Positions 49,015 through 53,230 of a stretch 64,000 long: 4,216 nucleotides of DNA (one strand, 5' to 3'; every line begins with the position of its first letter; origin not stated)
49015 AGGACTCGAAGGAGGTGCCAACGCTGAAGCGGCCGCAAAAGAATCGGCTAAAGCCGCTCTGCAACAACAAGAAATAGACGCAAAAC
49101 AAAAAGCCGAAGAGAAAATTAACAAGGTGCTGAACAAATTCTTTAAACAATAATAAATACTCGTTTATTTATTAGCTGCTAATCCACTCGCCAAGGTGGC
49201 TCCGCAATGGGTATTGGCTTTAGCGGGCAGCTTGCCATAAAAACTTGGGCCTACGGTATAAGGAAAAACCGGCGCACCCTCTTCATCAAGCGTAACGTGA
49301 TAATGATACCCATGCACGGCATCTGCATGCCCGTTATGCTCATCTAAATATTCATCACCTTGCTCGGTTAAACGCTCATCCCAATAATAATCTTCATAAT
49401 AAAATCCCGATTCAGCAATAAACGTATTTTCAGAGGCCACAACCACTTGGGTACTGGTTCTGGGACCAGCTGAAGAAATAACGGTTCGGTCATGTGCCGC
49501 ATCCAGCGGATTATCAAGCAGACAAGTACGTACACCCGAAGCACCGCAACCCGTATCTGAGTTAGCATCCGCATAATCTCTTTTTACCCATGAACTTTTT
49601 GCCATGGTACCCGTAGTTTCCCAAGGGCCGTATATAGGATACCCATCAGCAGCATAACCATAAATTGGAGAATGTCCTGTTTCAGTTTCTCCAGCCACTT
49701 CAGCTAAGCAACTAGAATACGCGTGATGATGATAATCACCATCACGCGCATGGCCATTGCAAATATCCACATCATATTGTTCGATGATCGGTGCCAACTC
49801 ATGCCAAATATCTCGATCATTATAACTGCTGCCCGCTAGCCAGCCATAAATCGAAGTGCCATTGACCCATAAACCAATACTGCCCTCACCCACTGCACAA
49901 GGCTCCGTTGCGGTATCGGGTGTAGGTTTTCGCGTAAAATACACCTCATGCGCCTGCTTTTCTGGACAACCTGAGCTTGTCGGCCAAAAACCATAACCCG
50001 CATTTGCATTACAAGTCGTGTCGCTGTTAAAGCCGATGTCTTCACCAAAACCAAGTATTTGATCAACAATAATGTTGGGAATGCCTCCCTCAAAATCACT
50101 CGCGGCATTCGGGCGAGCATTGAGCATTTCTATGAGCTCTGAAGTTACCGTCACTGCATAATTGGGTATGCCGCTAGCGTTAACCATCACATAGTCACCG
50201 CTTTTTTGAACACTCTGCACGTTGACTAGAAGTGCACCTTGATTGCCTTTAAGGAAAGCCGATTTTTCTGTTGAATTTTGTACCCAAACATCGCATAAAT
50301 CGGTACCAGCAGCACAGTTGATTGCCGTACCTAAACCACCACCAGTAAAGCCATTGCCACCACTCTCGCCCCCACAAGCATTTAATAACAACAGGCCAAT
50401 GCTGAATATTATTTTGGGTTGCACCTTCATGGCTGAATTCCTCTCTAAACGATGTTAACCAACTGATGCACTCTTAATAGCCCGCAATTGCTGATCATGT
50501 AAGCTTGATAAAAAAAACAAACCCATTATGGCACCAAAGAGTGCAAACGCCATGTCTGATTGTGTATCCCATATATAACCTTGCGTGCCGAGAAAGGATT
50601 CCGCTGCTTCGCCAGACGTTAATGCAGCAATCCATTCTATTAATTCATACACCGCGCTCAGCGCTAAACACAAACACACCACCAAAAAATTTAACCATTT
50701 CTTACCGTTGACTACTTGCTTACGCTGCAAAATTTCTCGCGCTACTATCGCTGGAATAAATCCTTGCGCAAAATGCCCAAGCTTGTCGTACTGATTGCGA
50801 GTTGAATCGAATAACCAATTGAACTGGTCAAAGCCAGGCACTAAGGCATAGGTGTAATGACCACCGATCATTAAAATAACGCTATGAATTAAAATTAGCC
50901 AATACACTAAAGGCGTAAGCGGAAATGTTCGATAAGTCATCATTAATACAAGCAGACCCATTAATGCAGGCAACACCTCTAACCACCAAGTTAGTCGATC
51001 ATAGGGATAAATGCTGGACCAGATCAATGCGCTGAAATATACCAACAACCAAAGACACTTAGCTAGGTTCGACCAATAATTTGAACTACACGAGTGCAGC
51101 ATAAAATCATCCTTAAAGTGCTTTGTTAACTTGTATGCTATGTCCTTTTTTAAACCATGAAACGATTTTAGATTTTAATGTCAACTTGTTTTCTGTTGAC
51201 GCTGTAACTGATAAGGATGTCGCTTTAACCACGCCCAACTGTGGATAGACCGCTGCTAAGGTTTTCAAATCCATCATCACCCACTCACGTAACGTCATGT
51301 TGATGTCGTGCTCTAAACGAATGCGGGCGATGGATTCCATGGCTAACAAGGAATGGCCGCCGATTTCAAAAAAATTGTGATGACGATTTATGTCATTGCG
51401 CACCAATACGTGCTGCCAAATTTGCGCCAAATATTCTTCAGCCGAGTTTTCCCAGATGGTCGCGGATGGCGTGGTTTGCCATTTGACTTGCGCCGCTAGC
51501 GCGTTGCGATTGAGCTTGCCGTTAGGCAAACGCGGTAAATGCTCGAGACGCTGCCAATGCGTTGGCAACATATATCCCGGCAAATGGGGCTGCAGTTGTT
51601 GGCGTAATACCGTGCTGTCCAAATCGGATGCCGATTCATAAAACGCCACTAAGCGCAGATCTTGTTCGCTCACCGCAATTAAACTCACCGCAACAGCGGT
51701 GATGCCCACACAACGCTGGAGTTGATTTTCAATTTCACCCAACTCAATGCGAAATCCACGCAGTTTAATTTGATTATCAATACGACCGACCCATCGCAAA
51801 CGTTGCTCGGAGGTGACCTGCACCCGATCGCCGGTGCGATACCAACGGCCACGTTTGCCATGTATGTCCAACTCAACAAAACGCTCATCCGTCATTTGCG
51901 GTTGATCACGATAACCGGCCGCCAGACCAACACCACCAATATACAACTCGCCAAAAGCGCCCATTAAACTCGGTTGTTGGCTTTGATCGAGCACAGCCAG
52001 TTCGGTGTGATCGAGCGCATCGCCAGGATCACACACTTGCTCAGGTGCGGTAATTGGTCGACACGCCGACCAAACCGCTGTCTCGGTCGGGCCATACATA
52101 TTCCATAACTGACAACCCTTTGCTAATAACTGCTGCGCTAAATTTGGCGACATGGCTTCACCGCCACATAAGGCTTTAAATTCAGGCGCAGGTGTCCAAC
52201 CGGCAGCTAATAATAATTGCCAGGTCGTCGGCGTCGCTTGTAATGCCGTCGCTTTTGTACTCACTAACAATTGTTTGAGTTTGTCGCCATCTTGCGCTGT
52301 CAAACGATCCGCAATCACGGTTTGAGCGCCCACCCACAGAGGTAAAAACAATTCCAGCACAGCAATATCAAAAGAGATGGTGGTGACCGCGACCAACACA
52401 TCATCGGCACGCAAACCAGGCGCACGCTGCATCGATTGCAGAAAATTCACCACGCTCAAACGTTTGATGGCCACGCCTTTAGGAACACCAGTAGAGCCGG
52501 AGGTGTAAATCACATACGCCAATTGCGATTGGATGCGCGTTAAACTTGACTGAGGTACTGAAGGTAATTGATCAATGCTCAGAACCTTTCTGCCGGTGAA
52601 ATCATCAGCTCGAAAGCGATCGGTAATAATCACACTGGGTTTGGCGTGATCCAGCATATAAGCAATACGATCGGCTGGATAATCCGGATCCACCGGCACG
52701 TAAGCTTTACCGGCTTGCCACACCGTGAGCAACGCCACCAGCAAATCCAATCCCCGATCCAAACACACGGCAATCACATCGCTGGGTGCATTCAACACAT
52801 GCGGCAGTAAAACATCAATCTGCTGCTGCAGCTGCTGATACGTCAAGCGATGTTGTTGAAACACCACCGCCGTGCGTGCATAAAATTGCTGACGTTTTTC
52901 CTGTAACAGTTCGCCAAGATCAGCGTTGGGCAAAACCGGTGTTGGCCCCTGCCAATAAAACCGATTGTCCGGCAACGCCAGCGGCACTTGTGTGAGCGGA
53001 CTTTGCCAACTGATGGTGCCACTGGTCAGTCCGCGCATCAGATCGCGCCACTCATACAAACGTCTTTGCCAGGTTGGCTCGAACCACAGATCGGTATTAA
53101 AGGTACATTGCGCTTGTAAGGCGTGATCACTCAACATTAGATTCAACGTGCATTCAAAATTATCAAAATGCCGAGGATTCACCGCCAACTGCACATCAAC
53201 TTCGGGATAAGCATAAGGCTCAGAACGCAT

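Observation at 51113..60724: Single-protein NRPS-PKS A-T-KS-AT-T-AMT-C-A(Gly)-T with no release domain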

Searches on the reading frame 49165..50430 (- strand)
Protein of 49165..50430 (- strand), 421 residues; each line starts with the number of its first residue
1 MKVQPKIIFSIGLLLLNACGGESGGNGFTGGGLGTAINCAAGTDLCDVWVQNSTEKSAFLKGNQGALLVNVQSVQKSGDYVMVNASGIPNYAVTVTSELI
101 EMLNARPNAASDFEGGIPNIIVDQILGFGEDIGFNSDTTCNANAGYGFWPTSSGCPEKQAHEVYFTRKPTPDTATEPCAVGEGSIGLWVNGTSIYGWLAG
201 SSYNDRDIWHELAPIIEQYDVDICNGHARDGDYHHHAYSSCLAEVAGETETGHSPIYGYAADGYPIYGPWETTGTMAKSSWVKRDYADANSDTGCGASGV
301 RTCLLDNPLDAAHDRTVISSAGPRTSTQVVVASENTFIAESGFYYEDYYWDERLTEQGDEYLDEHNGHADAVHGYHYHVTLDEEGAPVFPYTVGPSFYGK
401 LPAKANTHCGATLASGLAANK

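Call 6: search_protein_families(library=pfam, proteins=[window:49165-50430:-], max_evalue=0.001)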
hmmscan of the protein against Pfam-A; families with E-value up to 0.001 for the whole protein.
window:49165-50430:- (421 aa): 1 family
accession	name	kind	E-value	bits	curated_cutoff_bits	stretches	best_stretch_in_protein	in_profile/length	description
PF14240.11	YHYH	-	3.7e-18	66.6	25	1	165-283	4-131/193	YHYH protein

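Call 54: find_homologous_proteins(query=window:49165-50430:-, max_evalue=1e-10)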
Query window:49165-50430:- (421 aa): 360 proteins with E <= 1e-10 among 5384 candidates; the best 120 are listed.
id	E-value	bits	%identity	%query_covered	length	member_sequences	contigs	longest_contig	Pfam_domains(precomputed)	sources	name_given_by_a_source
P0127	1.4e-292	988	100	100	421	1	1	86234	PF14240.12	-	-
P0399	5.2e-191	653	67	98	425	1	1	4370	PF14240.12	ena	-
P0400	1.1e-186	639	66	95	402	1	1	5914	PF14240.12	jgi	jgi:hypothetical protein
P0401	3.0e-182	625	66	98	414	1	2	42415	PF14240.12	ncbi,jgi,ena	jgi:hypothetical protein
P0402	2.2e-125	437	49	96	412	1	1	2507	PF14240.12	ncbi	-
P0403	2.3e-121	424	49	87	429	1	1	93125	PF14240.12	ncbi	-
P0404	2.3e-118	414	51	87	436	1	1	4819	PF14240.12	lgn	-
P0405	9.1e-118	412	49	91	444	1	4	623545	PF14240.12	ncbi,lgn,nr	ncbi:MAG: YHYH protein [Hahellaceae bacterium]|nr:YHYH protein [Hahellaceae bacterium]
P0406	2.3e-117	411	48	89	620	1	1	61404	PF14240.12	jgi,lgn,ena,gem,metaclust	metaclust:\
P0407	1.7e-116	408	49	87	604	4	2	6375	PF14240.12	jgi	jgi:hypothetical protein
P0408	1.3e-115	405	50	88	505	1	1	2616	PF14240.12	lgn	-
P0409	6.9e-115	403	49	88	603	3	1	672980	PF14240.12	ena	-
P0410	9.2e-115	402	49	88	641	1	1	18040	PF14240.12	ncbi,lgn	ncbi:MAG: YHYH protein [Pseudomonadota bacterium]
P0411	1.0e-114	402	51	84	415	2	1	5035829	PF14240.12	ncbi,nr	ncbi:hypothetical protein BTJ40_03185 [Microbulbifer sp. A4B17]|nr:hypothetical protein BTJ40_03185 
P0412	1.3e-114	402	52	85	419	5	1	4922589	PF14240.12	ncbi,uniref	ncbi:YHYH protein [Microbulbifer sp. ZKSA006]|uniref:YHYH protein n=1 Tax=Microbulbifer sp. ZKSA006 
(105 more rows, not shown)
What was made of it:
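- Tried and rejected: The best named relatives of a neighbouring gene are marine Gammaproteobacteria at about 50% identity (call 54).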

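Call 55: find_encoding_contigs(protein=P0401, flank=10000, max_places=3)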
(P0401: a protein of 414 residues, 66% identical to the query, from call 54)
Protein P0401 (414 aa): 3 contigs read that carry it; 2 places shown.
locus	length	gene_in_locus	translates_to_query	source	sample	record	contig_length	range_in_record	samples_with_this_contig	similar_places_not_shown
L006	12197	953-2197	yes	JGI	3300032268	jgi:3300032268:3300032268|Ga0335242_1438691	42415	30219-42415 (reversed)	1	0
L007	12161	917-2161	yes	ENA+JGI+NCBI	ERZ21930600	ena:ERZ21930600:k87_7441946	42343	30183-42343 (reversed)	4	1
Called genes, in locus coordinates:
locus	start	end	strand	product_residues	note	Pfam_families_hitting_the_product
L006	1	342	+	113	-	?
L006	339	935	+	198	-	PF09997:DUF2238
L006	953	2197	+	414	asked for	PF14240:YHYH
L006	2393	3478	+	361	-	PF13685:Fe-ADH_2, PF01761:DHQ_synthase, PF24621:DHQS_C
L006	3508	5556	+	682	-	-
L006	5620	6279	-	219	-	PF03588:Leu_Phe_trans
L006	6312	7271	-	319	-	PF00890:FAD_binding_2 (faint), PF07992:Pyr_redox_2, PF12831:FAD_oxidored (faint), PF13738:Pyr_redox_3, PF00070:Pyr_redox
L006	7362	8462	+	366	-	PF05222:AlaDh_PNT_N, PF01262:AlaDh_PNT_C, PF01488:Shikimate_DH (weak), PF07992:Pyr_redox_2 (weak)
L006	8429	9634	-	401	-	PF00155:Aminotran_1_2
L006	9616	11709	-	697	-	PF12867:DinB_2, PF03781:FGE-sulfatase, PF13489:Methyltransf_23, PF08241:Methyltransf_11, PF08242:Methyltransf_12, PF13649:Methyltransf_25 (weak), PF13847:Methyltransf_31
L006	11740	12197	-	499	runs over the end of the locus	PF00004:AAA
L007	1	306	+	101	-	?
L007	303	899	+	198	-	PF09997:DUF2238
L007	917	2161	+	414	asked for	PF14240:YHYH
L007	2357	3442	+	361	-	PF13685:Fe-ADH_2, PF01761:DHQ_synthase, PF24621:DHQS_C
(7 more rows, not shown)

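Call 56: find_encoding_contigs(protein=P0400, flank=10000, max_places=2)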
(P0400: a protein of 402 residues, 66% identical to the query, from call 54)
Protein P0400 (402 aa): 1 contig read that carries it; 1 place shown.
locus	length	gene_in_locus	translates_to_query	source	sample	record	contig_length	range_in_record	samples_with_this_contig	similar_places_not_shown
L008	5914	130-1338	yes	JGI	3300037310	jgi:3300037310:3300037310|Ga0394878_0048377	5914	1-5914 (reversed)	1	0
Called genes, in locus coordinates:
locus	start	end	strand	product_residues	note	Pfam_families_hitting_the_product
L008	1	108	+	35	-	?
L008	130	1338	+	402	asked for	PF14240:YHYH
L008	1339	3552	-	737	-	PF05170:AsmA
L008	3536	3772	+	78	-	-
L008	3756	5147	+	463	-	PF01134:GIDA (faint), PF01262:AlaDh_PNT_C (faint), PF03486:HI0933_like (faint), PF07992:Pyr_redox_2, PF12831:FAD_oxidored, PF13450:NAD_binding_8 (faint), PF00070:Pyr_redox, PF02852:Pyr_redox_dim, +1 more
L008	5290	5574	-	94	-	-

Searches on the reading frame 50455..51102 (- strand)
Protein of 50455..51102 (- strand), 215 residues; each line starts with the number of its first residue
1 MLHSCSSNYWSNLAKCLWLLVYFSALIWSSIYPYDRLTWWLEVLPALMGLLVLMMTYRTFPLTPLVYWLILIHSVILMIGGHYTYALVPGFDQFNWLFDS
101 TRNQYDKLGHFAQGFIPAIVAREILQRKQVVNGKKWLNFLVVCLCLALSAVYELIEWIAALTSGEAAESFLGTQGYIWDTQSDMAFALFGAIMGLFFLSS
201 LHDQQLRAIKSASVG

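Call 6: search_protein_families(library=pfam, proteins=[window:50455-51102:-], max_evalue=0.001)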
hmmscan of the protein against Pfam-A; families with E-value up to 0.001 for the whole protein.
window:50455-51102:- (215 aa): 1 family
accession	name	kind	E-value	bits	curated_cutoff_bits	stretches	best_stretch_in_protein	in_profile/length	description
PF09997.14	DUF2238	-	1.4e-58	197.1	26.4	1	47-187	1-140/140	Predicted membrane protein (DUF2238)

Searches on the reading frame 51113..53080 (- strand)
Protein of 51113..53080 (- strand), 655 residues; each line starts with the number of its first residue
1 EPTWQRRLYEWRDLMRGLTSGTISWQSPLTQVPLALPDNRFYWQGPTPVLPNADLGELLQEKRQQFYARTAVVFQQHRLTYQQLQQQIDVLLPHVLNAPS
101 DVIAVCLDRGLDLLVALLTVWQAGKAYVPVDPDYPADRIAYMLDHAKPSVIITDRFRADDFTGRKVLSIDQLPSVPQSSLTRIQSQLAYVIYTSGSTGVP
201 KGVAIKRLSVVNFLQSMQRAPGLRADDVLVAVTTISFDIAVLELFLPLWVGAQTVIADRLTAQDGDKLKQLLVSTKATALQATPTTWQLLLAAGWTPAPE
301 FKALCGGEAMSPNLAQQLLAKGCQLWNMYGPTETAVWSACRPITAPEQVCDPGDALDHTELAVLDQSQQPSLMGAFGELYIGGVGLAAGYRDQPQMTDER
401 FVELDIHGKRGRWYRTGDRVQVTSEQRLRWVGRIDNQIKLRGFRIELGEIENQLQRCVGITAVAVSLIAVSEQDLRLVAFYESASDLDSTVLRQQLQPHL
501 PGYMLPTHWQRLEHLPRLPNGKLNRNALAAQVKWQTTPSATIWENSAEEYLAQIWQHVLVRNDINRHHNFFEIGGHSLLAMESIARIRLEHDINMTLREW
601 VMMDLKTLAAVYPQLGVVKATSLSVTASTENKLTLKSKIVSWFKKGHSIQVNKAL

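Call 18: search_solved_structures(query=window:51113-53080:-, max_evalue=1e-20, show_alignments=1)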
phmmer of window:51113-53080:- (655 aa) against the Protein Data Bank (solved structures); distinct sequences matched with E-value up to 1e-20: 80 (the best 60 are shown).
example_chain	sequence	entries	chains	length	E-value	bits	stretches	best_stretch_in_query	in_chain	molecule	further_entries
6mfz_A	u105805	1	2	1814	3.1e-145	488.4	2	58-598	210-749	Linear gramicidin synthase subunit A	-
9be3_A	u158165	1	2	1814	4.2e-145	488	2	58-588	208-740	Linear gramicidin synthase subunit A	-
9meh_A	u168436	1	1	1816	4.2e-145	488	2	58-588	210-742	Linear gramicidin synthase subunit A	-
9be4_A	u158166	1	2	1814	1.6e-144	486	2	58-588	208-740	Linear gramicidin synthase subunit A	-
6mfy_A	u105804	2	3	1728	3.2e-138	465.2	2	58-598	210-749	Linear gramicidin synthase subunit A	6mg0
4zxh_A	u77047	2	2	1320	1.1e-110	374.3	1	70-588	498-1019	ABBFA_003403 | Tyrocidine synthetase 3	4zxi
8xjz_C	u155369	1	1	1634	4.3e-110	372.3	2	65-551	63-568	Peptide synthetase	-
5u89_A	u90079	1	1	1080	5.6e-106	358.7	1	51-597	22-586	Amino acid adenylation domain protein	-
8www_A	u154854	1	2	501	6.5e-93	315.6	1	59-531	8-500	Carrier domain-containing protein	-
8jbr_A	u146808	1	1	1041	1.7e-82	281.2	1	49-589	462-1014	McyA protein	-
6p1j_A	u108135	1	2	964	2.6e-79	270.7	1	56-528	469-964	Txo2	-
9bfd_A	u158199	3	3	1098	3.1e-77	263.8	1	48-592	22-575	Tyrocidine synthase 1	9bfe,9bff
9bfd_B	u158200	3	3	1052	6.1e-75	256.2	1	50-608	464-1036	Tyrocidine synthase 2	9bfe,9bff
5es5_A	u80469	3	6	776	1.4e-73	251.7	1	58-588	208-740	Linear gramicidin synthetase subunit A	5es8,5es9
6mfx_A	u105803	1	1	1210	1.7e-73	251.4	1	58-598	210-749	Linear gramicidin synthase subunit A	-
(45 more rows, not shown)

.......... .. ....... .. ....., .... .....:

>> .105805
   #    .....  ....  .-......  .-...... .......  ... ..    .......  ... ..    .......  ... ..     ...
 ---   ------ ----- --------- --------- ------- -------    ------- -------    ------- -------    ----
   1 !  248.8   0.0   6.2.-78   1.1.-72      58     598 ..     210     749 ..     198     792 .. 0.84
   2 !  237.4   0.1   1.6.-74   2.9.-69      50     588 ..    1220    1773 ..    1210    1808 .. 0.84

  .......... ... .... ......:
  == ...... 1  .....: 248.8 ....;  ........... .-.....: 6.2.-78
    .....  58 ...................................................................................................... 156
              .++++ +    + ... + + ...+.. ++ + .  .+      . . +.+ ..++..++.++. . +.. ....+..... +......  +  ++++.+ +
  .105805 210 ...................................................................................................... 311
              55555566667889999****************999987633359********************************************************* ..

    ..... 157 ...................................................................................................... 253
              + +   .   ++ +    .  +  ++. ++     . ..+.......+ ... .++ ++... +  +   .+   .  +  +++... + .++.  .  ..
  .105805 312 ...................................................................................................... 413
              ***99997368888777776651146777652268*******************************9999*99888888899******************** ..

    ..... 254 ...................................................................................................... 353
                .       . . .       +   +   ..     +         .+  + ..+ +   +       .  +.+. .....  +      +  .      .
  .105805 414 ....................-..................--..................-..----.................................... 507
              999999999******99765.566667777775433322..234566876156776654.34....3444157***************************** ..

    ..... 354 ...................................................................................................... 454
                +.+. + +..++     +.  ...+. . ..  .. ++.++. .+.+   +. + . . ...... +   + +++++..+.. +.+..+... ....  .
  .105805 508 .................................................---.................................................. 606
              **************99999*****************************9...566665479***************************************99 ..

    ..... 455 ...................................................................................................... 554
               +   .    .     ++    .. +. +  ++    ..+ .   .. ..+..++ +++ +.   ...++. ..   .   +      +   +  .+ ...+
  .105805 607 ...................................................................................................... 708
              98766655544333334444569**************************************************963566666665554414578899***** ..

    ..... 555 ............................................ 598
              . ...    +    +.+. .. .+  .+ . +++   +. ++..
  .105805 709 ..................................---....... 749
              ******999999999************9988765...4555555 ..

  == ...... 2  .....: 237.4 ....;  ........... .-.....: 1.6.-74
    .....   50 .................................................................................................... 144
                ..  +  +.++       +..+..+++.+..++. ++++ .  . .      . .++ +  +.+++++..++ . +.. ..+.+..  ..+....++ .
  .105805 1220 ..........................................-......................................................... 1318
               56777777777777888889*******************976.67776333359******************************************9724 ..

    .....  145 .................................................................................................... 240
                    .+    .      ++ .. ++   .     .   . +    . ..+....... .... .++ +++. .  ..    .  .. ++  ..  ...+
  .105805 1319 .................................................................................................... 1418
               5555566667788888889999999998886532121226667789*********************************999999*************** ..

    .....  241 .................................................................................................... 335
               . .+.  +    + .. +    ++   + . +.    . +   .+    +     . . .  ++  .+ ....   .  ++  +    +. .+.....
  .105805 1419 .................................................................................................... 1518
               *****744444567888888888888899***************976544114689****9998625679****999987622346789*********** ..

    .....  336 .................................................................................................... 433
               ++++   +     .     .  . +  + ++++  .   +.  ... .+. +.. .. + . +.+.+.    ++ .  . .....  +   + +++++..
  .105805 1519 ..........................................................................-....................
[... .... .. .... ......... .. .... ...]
